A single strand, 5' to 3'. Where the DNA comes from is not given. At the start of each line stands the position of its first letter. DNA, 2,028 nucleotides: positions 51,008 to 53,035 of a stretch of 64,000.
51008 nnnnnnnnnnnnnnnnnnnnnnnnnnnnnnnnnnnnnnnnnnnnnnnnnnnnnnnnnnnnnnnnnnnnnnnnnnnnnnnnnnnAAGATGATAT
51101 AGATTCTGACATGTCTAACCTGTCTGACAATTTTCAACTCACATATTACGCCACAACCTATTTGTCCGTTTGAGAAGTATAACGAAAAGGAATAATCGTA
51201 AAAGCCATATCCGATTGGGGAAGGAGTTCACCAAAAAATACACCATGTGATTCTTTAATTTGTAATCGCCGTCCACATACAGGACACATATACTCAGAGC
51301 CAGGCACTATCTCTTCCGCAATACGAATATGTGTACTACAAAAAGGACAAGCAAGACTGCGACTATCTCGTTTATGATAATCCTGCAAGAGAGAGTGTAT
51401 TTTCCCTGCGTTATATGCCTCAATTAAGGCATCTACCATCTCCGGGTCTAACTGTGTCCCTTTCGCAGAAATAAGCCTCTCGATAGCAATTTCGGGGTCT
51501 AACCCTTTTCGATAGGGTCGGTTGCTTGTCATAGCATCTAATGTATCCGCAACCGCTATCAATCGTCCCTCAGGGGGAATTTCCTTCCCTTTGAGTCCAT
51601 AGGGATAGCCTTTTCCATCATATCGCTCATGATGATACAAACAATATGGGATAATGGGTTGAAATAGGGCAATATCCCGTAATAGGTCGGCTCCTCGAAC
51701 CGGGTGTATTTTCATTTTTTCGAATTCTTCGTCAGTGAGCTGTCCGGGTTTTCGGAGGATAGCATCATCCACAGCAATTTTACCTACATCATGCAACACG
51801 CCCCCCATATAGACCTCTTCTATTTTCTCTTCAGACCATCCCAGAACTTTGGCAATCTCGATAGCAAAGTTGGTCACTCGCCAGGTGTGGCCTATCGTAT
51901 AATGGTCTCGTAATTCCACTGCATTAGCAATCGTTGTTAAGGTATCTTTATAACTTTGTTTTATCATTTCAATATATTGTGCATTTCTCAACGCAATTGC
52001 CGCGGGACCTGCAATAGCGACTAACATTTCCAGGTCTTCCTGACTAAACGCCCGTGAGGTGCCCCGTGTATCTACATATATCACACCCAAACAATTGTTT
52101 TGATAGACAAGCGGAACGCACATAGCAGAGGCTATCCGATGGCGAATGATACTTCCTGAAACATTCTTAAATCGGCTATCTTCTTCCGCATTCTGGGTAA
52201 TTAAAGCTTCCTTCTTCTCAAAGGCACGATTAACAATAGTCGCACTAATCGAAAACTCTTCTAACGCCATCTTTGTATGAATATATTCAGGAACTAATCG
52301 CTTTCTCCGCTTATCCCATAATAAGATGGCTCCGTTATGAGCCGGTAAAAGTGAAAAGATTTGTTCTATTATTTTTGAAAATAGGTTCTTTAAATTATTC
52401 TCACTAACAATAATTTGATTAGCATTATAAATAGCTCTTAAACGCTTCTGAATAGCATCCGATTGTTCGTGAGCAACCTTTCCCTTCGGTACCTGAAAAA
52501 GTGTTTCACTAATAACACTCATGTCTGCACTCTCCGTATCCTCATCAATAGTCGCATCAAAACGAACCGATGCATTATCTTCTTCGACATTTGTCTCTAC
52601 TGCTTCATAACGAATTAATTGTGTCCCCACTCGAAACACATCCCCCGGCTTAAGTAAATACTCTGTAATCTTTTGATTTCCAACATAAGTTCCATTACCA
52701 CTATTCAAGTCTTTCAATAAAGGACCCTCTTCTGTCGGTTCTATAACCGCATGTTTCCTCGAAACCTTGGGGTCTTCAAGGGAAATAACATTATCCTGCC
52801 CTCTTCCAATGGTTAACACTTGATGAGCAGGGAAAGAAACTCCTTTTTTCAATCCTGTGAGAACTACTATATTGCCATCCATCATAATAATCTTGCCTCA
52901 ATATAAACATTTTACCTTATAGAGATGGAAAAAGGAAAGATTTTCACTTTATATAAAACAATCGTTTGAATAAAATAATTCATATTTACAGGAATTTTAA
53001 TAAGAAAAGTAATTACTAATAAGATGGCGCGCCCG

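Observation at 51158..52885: Unusual FHA-GAF-HD-GYP-zinc-ribbon architecture and a dispersed c-di-GMP module in the window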

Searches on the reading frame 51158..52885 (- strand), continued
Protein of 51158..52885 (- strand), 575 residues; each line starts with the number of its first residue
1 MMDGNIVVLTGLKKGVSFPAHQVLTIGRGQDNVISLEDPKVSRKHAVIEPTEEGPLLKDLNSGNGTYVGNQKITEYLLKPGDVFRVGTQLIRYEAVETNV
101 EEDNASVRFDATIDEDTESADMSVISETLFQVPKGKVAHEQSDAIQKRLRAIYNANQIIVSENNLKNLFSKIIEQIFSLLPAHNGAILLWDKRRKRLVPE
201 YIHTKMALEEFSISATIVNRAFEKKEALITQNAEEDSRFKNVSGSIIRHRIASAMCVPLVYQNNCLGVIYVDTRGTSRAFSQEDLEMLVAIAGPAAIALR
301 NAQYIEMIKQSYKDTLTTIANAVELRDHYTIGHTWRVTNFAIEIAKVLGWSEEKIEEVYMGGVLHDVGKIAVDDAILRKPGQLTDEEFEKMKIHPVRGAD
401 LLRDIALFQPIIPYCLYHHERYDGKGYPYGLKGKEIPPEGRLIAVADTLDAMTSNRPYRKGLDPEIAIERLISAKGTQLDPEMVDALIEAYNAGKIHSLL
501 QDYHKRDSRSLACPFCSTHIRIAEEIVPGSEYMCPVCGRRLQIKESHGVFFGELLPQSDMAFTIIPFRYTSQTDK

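Call 58: find_encoding_contigs(protein=P0127, flank=6000, max_places=1)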
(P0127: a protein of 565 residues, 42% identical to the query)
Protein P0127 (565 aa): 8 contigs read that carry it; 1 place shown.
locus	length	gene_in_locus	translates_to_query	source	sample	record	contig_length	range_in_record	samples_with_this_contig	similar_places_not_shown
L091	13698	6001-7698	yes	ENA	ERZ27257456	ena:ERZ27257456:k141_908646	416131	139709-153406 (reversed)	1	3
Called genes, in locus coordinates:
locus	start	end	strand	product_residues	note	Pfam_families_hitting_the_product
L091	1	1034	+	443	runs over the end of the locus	PF00215:OMPdecase, PF00977:His_biosynth (faint), PF05690:ThiG (faint), PF03737:RraA-like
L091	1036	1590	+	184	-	PF01380:SIS, PF13580:SIS_2 (weak)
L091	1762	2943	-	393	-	PF01408:GFO_IDH_MocA, PF21252:Glyco_hydro_109_C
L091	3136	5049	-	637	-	PF16670:PI-PLC-C1, PF01663:Phosphodiest (faint)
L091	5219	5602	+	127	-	PF13248:Zn_ribbon_3 (weak), PF10571:UPF0547 (weak)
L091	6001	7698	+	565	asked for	PF16697:Yop-YscD_cpl, PF00498:FHA, PF01590:GAF, PF13185:GAF_2, PF13487:HD_5, PF01966:HD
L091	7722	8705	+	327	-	PF00532:Peripla_BP_1, PF13377:Peripla_BP_3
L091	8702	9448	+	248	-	PF03358:FMN_red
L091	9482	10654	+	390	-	PF01244:Peptidase_M19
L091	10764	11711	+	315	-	PF20434:BD-FAE, PF07859:Abhydrolase_3, PF00326:Peptidase_S9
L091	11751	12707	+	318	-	PF20434:BD-FAE, PF07859:Abhydrolase_3, PF00326:Peptidase_S9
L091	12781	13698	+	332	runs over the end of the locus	PF00107:ADH_zinc_N, PF13602:ADH_zinc_N_2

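Call 67: search_protein_families(library=ncbifam, proteins=[L089:4514-5638:-, L089:2374-4530:-, L089:818-2350:-, L090:4618-5631:-, L005:6626-7768:-, L005:5626-6579:-], max_evalue=0.00001)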
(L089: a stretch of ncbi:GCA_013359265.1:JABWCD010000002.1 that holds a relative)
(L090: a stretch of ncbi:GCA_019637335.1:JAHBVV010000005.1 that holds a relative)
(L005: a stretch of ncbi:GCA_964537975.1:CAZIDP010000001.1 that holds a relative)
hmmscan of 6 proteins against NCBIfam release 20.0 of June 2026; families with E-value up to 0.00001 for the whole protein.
L089:4514-5638:- (374 aa): 1 family
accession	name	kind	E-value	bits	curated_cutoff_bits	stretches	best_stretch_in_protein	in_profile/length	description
TIGR03015.1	pepcterm_ATPase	hypoth_equivalog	3.1e-43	148.1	324.5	1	35-296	4-263/269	XrtA/PEP-CTERM system-associated ATPase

L089:2374-4530:- (718 aa): 5 families
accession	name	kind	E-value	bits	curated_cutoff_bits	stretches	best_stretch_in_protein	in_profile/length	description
TIGR02795.1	tol_pal_ybgF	equivalog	3.7e-11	43.7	90.1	0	428-510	19-101/119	tol-pal system protein YbgF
NF041208.1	celldiv_DipM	equivalog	3e-10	39.9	740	1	605-717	121-231/419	cell division endopeptidase DipM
TIGR03302.1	OM_YfiO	subfamily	2e-07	30.7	81.4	1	361-484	29-131/239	outer membrane protein assembly factor BamD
NF008050.0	PRK10783.1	equivalog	2.6e-06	26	508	1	666-714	340-388/457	murein transglycosylase D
NF004974.0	PRK06347.1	equivalog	7e-06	25.3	701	1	665-715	475-525/592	1,4-beta-N-acetylmuramoylhydrolase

L089:818-2350:- (510 aa): 11 families
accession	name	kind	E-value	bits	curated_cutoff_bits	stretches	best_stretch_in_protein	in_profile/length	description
TIGR02515.1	IV_pilus_PilQ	subfamily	1.5e-56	192.2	284.35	1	128-472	94-426/428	type IV pilus secretin PilQ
TIGR02517.1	type_II_gspD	equivalog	5.8e-52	177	351.35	1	141-478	284-595/600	type II secretion system secretin GspD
NF010083.0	PRK13568.1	equivalog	2.7e-36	125.3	554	2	305-472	251-416/419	DNA uptake porin HofQ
TIGR02516.1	type_III_yscC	equivalog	5.8e-30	104.2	238.45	1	149-472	190-460/463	type III secretion system outer membrane ring subunit SctC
NF007851.2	PRK10560.1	exception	2e-26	92.8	598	2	304-472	242-408/412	DNA uptake porin HofQ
NF042912.1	Amuc_1098_fam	equivalog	3.1e-26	91.7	750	2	403-475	726-798/805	Amuc_1098 family type IV pilus outer membrane protein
TIGR02519.1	pilus_MshL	equivalog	7.2e-24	84.3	250.2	1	162-472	3-289/290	pilus (MSHA type) biogenesis protein MshL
NF011873.0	PRK15346.1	equivalog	2.7e-16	59.3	524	1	309-467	332-487/499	EscC/YscC/HrcC family type III secretion system outer membrane ring protein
TIGR03028.1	EpsE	equivalog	3.3e-10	39.7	262.65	1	50-115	4-71/239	polysaccharide export protein EpsE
TIGR03027.2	pepcterm_export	equivalog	1e-08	35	180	1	50-116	5-71/169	XrtA/PEP-CTERM system exopolysaccharide export protein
TIGR02520.1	pilus_B_mal_scr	equivalog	3.1e-07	29.3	287.65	0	138-227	216-304/513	PilN family type IVB pilus formation outer membrane protein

L090:4618-5631:- (337 aa): 1 family
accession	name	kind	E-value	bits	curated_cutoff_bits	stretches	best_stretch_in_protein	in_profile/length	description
TIGR03015.1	pepcterm_ATPase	hypoth_equivalog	7.9e-45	153.4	324.5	1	8-269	3-261/269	XrtA/PEP-CTERM system-associated ATPase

L005:6626-7768:- (380 aa): 1 family
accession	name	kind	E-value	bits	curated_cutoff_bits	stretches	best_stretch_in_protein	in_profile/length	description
TIGR03015.1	pepcterm_ATPase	hypoth_equivalog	4.9e-37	127.8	324.5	1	6-267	9-266/269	XrtA/PEP-CTERM system-associated ATPase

L005:5626-6579:- (317 aa): 0 families

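Call 68: find_encoding_contigs(protein=P0151, flank=7000, max_places=2)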
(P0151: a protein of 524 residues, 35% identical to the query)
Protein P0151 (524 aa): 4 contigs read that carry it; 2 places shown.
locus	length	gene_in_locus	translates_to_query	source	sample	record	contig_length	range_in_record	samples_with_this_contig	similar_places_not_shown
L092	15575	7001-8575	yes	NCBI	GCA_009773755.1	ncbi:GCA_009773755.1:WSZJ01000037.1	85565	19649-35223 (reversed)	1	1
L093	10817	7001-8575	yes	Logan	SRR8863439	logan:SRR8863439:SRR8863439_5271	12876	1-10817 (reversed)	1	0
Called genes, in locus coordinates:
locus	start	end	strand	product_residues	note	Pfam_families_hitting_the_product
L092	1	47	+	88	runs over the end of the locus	PF00381:PTS-HPr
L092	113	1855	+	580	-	PF05524:PEP-utilisers_N, PF00391:PEP-utilizers, PF02896:PEP-utilizers_C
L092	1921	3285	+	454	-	PF07719:TPR_2 (faint)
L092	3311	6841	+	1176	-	PF12773:DZR, PF13240:Zn_Ribbon_1 (faint), PF00211:Guanylate_cyc, PF13191:AAA_16, PF13176:TPR_7 (faint), PF13424:TPR_12, PF17874:TPR_MalT, PF13424:TPR_12, +3 more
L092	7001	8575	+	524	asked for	PF16697:Yop-YscD_cpl, PF00498:FHA, PF01590:GAF, PF13185:GAF_2, PF13492:GAF_3, PF13487:HD_5, PF01966:HD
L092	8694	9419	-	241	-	PF07264:EI24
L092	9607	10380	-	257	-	PF01061:ABC2_membrane, PF12698:ABC2_membrane_3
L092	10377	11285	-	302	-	PF00005:ABC_tran, PF13304:AAA_21, PF27102:NodI_C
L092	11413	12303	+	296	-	PF00009:GTP_EFTU (weak), PF00071:Ras (weak), PF00350:Dynamin_N (faint), PF01926:MMR_HSR1, PF02421:FeoB_N, PF03193:RsgA_GTPase (faint), PF04548:AIG1 (weak), PF07650:KH_2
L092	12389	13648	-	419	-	-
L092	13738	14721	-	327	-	-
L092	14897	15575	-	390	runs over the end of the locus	-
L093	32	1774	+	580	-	PF05524:PEP-utilisers_N, PF00391:PEP-utilizers, PF02896:PEP-utilizers_C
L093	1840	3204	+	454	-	PF07719:TPR_2 (faint)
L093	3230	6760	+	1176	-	PF12773:DZR, PF13240:Zn_Ribbon_1 (faint), PF00211:Guanylate_cyc, PF13191:AAA_16, PF13176:TPR_7 (faint), PF13424:TPR_12, PF17874:TPR_MalT, PF13424:TPR_12, +3 more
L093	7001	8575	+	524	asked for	PF16697:Yop-YscD_cpl, PF00498:FHA, PF01590:GAF, PF13185:GAF_2, PF13492:GAF_3, PF13487:HD_5, PF01966:HD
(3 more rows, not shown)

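Call 69: find_encoding_contigs(protein=P0138, flank=7000, max_places=1)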
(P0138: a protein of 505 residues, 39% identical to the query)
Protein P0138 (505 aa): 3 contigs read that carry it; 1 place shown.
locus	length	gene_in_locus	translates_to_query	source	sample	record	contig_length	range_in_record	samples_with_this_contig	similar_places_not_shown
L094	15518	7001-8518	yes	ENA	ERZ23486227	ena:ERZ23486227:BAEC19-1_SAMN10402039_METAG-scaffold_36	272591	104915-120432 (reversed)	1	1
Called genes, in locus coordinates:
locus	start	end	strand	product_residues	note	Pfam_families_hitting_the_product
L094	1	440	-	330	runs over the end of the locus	-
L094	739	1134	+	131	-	PF00392:GntR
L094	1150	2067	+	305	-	PF00005:ABC_tran, PF13304:AAA_21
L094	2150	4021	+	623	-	-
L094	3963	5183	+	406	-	-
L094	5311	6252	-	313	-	PF00248:Aldo_ket_red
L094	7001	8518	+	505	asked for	PF16697:Yop-YscD_cpl, PF00498:FHA, PF01590:GAF, PF13185:GAF_2, PF13492:GAF_3, PF13487:HD_5, PF01966:HD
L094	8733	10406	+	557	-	PF00133:tRNA-synt_1, PF01406:tRNA-synt_1e (faint), PF09334:tRNA-synt_1g, PF08264:Anticodon_1, PF19303:Anticodon_3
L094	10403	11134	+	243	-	-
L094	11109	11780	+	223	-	PF01066:CDP-OH_P_transf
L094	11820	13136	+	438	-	PF00005:ABC_tran (faint), PF00009:GTP_EFTU, PF01926:MMR_HSR1, PF02421:FeoB_N, PF01926:MMR_HSR1, PF02421:FeoB_N, PF00009:GTP_EFTU, PF14714:KH_dom-like, +7 more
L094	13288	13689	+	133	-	PF04186:FxsA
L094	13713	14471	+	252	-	PF20143:NAD_kinase_C (weak)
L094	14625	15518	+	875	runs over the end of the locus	PF04542:Sigma70_r2, PF04545:Sigma70_r4 (weak), PF08281:Sigma70_r4_2 (weak), PF02369:Big_1 (faint), PF10670:DUF4198 (faint), PF13620:CarboxypepD_reg (weak), PF13620:CarboxypepD_reg, PF13620:CarboxypepD_reg (weak), +2 more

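Call 71: fold_search(model_id=the predicted structure, library=pdb)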
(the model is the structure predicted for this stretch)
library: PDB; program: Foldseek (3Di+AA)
matches with E <= 10: 971; with E <= 0.001: 390
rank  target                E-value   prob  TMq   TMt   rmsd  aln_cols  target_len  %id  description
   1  4mcw_A                8.3e-23  1.00  0.52  0.80   4.2       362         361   31  Crystal structure of a HD-GYP domain (a cyclic-di-GMP phosphodiesterase) containing a tri-nuclear metal centre (released 2014-02-19)
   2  4mcw_B                1.0e-22  1.00  0.53  0.81   3.8       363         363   31  Crystal structure of a HD-GYP domain (a cyclic-di-GMP phosphodiesterase) containing a tri-nuclear metal centre (released 2014-02-19)
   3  9rbz_A                1.5e-12  1.00  0.32  0.84   2.9       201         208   31  DvhD, HD-GYP domain, c-di-GMP-bound (released 2026-03-04)
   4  4r8z_B                2.3e-12  1.00  0.32  0.81   2.6       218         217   27  Crystal Structure of PA4781 HD-GYP domain from Pseudomonas aeruginosa at 2.2A resolution showing a bi-metallic Ni ion  (released 2015-03-04)
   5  4r8z_A                5.5e-12  1.00  0.32  0.81   2.4       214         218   28  Crystal Structure of PA4781 HD-GYP domain from Pseudomonas aeruginosa at 2.2A resolution showing a bi-metallic Ni ion  (released 2015-03-04)
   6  9rbz_B                6.7e-12  1.00  0.32  0.84   2.8       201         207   31  DvhD, HD-GYP domain, c-di-GMP-bound (released 2026-03-04)
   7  9rbz_C                1.5e-11  1.00  0.32  0.86   2.8       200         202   32  DvhD, HD-GYP domain, c-di-GMP-bound (released 2026-03-04)
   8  9rbz_D                2.3e-11  1.00  0.31  0.80   3.4       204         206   32  DvhD, HD-GYP domain, c-di-GMP-bound (released 2026-03-04)
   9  5w10_B                4.9e-08  1.00  0.25  0.74   3.7       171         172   20  Lcd1 GAF domain in complex with cAMP ligand (released 2017-06-28)
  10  5w10_A                6.3e-08  1.00  0.24  0.73   3.7       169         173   21  Lcd1 GAF domain in complex with cAMP ligand (released 2017-06-28)
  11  3po8                  9.4e-08  1.00  0.16  0.86   2.5        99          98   33  Structural and functional analysis of phosphothreonine-dependent FHA domain interactions (released 2011-01-26)
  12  7rj3_A                2.0e-07  1.00  0.16  0.82   1.3        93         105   30  Crystal Structure of the Forkhead Associated (FHA) Domain of the Glycogen Accumulation Regulator (GarA) from Mycobacte (released 2021-07-28)
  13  3poa_A                2.2e-07  1.00  0.15  0.85   1.7        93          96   36  Structural and functional analysis of phosphothreonine-dependent FHA domain interactions (released 2011-01-26)
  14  6i2p_E                2.4e-07  1.00  0.16  0.82   1.4        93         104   30  Crystal structure of the Mycobacterium tuberculosis PknB kinase domain (L33E mutant) in complex with its substrate Gar (released 2019-05-22)
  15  5w10_C                2.5e-07  1.00  0.24  0.72   3.8       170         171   19  Lcd1 GAF domain in complex with cAMP ligand (released 2017-06-28)
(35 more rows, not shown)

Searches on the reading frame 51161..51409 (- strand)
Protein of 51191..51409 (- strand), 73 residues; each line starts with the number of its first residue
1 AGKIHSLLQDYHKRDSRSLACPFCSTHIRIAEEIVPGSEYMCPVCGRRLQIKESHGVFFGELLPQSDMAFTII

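Call 45: predict_structure(alignment_id=A2)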
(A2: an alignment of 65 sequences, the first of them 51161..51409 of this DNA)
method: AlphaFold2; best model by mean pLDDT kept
length: 83 residues; sequences in the alignment: 65
mean_pLDDT: 69.7   pTM: 0.52
mean pLDDT of the five models: 69.7, 69.6, 68.9, 68.6, 66.5
residues with pLDDT >= 90: 3; 70-90: 44; 50-70: 15; < 50: 21
segments of 3 or more residues with pLDDT < 50: 1-13, 76-83
pLDDT, mean of each block of 10 residues (from residue 1): 46 63 87 85 87 84 64 51 39
secondary structure, 60 per line:
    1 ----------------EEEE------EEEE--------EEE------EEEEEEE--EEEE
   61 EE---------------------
elements in order: E17-20 E27-30 E39-41 E48-54 E57-62

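Call 61: find_homologous_proteins(query=window:51191-51409:-, max_evalue=0.01)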
Query window:51191-51409:- (73 aa): 1 proteins with E <= 0.01 among 1 candidates.
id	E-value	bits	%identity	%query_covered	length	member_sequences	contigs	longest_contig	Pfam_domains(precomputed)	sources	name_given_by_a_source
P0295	2.6e-24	102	68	100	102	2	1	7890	-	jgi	jgi:hypothetical protein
